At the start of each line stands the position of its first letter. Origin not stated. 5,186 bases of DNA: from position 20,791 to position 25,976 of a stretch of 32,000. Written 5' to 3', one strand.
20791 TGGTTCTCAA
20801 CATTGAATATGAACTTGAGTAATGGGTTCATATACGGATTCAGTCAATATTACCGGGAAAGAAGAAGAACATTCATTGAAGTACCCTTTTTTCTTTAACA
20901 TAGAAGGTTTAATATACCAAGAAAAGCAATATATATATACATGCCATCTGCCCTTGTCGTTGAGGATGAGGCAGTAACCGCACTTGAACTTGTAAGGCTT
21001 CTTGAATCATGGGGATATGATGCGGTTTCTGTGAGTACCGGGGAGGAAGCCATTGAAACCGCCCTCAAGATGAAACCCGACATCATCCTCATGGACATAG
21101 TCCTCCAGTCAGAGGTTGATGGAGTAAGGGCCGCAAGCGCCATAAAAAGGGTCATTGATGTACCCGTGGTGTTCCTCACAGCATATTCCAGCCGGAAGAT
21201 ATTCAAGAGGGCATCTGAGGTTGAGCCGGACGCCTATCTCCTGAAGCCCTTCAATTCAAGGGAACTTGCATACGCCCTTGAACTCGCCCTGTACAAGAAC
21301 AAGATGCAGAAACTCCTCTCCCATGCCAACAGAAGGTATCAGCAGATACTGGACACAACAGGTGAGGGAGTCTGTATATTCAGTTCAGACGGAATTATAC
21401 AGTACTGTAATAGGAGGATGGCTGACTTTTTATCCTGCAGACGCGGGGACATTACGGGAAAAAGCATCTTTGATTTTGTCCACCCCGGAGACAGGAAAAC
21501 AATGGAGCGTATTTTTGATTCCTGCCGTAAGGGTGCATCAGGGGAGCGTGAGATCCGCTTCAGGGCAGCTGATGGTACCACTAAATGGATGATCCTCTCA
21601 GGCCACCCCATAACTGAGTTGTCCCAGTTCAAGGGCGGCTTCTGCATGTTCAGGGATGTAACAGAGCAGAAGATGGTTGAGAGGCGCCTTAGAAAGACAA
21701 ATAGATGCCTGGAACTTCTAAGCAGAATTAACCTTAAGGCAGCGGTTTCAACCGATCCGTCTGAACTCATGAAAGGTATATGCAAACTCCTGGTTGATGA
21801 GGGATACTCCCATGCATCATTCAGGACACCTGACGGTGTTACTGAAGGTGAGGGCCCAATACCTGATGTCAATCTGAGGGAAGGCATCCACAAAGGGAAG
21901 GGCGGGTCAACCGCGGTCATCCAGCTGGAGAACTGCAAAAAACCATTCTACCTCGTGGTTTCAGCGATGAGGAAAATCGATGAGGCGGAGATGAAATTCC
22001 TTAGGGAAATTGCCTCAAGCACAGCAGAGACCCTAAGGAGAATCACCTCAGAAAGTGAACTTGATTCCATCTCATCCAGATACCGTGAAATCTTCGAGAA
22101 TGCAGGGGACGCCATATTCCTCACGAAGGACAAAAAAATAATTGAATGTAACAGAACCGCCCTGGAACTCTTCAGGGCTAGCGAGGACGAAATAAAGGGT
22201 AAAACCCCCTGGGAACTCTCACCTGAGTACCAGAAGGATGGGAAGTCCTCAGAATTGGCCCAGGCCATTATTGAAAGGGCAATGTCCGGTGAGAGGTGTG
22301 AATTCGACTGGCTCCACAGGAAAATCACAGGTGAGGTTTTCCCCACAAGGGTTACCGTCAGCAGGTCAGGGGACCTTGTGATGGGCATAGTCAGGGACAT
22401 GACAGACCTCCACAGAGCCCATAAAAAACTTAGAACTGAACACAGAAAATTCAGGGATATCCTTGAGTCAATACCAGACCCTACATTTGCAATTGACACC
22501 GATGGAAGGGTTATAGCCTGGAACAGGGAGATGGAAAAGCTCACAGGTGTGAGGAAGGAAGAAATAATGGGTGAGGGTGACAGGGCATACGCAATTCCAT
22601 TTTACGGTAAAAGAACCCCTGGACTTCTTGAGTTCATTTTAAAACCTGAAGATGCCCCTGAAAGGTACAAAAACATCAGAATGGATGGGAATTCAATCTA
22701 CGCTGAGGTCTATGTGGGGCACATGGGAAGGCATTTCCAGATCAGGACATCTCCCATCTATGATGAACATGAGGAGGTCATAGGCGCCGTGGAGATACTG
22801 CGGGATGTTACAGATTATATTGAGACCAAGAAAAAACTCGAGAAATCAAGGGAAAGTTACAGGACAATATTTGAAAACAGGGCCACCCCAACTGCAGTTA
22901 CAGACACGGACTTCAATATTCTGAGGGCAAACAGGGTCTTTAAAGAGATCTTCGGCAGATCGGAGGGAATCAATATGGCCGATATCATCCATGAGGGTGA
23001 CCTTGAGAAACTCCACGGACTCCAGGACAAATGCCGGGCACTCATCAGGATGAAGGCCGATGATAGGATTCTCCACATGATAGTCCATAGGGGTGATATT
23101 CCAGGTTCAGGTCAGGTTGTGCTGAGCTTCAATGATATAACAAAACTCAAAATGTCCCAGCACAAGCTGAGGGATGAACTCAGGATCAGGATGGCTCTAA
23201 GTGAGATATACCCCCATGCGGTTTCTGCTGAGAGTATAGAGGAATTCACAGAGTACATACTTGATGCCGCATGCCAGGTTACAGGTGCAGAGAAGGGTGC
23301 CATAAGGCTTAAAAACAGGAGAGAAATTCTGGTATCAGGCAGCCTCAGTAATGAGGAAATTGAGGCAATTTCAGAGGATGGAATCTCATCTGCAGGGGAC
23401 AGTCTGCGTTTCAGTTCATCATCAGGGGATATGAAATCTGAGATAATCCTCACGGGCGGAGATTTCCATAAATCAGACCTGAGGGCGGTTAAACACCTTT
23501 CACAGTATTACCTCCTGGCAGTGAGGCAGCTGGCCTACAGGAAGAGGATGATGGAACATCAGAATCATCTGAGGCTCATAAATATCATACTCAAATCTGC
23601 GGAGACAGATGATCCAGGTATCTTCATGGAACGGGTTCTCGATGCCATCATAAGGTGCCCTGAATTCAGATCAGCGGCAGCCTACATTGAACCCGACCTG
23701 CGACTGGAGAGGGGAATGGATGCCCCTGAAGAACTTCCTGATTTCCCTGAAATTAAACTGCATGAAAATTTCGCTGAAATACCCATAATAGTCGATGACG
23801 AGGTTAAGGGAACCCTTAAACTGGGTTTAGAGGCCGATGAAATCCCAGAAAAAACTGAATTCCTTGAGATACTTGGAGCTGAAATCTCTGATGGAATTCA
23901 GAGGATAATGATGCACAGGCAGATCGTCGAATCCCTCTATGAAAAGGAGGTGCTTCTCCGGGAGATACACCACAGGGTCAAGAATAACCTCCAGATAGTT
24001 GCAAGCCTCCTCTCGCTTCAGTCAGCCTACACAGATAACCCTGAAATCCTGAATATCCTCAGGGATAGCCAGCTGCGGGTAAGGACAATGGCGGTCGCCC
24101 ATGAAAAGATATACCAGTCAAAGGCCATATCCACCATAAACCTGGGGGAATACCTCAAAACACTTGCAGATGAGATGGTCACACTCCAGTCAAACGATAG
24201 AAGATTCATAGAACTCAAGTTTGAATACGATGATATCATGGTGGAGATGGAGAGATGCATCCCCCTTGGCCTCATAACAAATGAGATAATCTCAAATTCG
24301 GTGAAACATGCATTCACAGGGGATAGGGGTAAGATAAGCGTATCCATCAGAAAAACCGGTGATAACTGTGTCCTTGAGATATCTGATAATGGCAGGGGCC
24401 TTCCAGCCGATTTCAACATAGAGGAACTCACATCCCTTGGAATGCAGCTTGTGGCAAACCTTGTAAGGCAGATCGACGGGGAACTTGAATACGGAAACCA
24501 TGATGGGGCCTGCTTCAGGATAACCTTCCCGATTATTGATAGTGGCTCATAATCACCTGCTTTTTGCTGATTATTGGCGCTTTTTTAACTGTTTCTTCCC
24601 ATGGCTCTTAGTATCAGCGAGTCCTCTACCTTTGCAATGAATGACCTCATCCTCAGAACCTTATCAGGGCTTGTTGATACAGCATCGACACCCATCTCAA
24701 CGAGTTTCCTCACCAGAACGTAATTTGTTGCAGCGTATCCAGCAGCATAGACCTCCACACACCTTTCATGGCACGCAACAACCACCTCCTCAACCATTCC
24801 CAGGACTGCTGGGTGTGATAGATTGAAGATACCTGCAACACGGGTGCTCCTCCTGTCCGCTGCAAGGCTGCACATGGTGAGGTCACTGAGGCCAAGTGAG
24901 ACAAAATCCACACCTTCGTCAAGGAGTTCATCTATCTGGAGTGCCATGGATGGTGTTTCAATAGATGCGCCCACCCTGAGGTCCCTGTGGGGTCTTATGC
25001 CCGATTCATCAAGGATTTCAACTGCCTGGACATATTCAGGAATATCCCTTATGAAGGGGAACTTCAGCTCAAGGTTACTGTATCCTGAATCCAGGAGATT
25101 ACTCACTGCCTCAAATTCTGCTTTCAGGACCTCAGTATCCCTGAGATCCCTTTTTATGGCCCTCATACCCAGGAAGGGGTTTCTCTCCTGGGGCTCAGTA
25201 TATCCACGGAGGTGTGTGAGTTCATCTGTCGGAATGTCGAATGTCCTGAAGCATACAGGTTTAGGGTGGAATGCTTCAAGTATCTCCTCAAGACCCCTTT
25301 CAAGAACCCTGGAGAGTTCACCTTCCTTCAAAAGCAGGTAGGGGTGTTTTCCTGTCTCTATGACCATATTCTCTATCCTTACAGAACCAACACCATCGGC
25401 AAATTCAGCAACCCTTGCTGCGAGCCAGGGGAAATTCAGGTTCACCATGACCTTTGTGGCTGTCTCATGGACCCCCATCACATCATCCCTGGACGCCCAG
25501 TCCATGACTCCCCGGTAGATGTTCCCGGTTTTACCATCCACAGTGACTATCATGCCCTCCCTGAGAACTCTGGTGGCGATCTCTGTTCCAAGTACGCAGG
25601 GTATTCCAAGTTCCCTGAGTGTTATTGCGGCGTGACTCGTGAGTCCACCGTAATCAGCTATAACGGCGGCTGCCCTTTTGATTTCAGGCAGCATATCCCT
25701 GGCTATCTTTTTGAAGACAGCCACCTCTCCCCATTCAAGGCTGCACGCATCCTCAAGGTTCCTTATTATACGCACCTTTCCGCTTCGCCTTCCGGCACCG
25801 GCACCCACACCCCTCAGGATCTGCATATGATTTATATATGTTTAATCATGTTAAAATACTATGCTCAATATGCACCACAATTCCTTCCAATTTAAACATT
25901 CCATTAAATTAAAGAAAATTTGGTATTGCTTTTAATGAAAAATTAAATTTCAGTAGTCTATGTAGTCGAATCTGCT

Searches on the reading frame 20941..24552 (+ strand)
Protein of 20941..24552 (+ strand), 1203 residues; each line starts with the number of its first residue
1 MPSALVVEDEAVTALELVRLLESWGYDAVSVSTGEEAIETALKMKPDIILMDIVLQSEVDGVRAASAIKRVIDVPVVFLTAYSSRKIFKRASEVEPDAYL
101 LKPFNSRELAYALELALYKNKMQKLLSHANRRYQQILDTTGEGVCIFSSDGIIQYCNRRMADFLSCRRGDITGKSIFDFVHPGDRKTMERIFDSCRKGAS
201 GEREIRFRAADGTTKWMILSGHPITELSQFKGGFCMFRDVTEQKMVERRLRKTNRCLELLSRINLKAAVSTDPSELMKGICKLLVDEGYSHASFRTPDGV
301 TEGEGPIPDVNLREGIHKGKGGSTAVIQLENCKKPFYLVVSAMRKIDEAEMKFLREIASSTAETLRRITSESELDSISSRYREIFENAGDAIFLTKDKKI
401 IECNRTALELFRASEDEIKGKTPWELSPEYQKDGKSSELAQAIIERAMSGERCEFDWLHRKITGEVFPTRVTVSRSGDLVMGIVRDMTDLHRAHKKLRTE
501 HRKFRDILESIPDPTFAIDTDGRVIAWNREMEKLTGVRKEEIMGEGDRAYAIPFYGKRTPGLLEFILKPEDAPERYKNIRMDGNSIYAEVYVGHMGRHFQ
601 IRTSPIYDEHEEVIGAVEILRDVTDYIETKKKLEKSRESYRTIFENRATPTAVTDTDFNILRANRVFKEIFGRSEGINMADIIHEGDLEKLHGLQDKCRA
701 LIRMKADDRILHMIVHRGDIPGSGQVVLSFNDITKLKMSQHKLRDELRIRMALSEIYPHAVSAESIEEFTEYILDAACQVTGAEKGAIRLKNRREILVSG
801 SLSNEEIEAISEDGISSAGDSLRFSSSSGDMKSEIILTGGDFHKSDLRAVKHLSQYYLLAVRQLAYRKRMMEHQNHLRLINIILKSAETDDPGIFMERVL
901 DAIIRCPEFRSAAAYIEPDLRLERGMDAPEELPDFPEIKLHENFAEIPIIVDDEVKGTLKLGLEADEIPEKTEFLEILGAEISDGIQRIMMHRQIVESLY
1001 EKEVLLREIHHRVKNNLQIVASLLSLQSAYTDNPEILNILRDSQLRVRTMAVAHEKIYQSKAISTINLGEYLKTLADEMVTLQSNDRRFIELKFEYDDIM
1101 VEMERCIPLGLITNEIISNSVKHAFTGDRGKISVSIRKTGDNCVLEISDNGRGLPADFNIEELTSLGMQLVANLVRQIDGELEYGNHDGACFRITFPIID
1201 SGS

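Call 8: search_protein_families(library=pfam, proteins=[window:20941-24552:+], max_evalue=0.01)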
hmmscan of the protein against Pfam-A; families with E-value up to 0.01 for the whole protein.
window:20941-24552:+ (1203 aa): 15 families
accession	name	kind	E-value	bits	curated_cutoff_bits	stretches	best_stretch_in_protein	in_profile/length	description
PF00989.32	PAS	-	2.6e-48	163.2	22.6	3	132-240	2-113/113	PAS fold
PF08448.16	PAS_4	-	1.8e-39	134.8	23.1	3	508-625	1-107/110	PAS fold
PF13426.13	PAS_9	-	5.9e-38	129.7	27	3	142-242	2-103/103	PAS domain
PF13188.13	PAS_8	-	1.9e-32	110.5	21.8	4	380-429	2-53/65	PAS domain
PF07568.18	HisKA_2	-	4.6e-27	94.4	22.3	1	1008-1081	1-74/76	Histidine kinase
PF00072.30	Response_reg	-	4.1e-19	69.2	30.2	1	5-113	2-110/111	Response regulator receiver domain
PF08447.18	PAS_3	-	3.1e-13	50.2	25.6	1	155-224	3-75/89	PAS fold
PF02518.31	HATPase_c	-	1.3e-12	48.6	26.4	1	1109-1198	6-109/111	Histidine kinase-, DNA gyrase B-, and HSP90-like ATPase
PF12860.13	PAS_7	-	2.7e-08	34.4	27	0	138-244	2-111/115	PAS fold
PF24820.1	Diguanyl_cycl_sensor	-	2.8e-07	30.9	28.1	1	141-215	6-87/109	Diguanylate cyclase-like sensor domain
PF13596.12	PAS_10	-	6e-06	27.3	22.1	0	583-624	65-106/106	PAS domain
PF13581.12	HATPase_c_2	-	1.9e-05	25.1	27.4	1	1101-1192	24-123/127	Histidine kinase-like ATPase domain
PF13185.12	GAF_2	-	0.00016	22.4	28.6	0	764-822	2-61/136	GAF domain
PF07536.20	HWE_HK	-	0.00057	21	22.8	1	1008-1062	1-53/83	HWE histidine kinase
PF17765.7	MLTR_LBD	-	0.00058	20.4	26.3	0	504-576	5-64/168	MmyB-like transcription regulator ligand binding domain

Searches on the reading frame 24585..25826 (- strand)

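Call 8: search_protein_families(library=pfam, proteins=[window:24585-25826:-], max_evalue=0.01)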
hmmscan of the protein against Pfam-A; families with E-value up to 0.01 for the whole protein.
window:24585-25826:- (413 aa): 2 families
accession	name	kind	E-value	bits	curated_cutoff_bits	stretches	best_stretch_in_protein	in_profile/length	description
PF02896.24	PEP-utilizers_C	-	9e-55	186.3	22.8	1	121-401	17-292/293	PEP-utilising enzyme, PEP-binding domain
PF00391.29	PEP-utilizers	-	4.2e-22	78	23.1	1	32-101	3-72/72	PEP-utilising enzyme, mobile domain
